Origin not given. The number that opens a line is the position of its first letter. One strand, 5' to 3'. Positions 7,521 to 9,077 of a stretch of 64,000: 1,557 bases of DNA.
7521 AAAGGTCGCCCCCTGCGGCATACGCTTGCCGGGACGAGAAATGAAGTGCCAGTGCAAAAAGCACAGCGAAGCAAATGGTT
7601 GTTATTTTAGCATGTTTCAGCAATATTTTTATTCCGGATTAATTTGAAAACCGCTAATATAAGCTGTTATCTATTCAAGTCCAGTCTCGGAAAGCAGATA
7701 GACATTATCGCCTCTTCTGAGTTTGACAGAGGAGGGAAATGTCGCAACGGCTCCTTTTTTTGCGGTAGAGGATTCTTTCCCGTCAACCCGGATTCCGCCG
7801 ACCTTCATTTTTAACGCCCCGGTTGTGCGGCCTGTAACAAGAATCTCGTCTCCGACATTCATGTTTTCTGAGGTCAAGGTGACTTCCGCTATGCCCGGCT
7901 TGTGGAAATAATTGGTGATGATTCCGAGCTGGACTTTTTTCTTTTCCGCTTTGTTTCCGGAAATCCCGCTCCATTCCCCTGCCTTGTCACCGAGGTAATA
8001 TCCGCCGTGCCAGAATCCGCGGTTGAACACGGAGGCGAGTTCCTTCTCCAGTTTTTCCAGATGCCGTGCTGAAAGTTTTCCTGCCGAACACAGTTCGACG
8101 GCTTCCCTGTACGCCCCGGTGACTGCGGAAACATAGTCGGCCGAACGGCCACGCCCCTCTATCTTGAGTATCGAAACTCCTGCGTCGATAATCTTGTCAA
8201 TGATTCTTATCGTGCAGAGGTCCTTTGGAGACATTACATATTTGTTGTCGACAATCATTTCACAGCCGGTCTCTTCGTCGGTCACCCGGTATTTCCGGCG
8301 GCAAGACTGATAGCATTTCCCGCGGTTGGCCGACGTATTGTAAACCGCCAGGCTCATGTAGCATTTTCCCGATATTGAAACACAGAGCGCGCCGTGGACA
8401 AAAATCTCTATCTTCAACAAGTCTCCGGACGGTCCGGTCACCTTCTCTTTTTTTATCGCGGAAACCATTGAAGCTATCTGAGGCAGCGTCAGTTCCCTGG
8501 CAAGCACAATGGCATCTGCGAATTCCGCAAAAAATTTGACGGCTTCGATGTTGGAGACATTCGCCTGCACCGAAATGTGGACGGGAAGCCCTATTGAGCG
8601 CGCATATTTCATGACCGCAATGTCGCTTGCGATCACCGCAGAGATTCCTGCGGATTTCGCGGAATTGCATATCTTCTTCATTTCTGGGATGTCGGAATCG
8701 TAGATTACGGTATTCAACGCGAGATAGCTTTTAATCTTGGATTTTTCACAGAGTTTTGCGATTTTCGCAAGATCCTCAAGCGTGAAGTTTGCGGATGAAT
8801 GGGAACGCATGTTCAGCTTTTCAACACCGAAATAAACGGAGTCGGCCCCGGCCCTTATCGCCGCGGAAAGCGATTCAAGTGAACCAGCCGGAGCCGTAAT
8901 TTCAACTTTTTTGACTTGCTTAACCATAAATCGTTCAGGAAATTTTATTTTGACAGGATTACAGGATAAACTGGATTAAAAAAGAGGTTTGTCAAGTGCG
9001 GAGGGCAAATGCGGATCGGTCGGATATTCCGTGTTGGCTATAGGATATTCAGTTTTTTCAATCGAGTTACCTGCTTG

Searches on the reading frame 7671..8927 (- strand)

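Call 66: search_protein_families(library=pfam, proteins=[window:7671-8927:-])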
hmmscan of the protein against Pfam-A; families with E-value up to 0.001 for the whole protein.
window:7671-8927:- (418 aa): 1 family
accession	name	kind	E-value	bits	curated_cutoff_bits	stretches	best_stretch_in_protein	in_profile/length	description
PF01136.24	Peptidase_U32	-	1.8e-66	224.2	22.4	1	81-311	2-228/233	Peptidase family U32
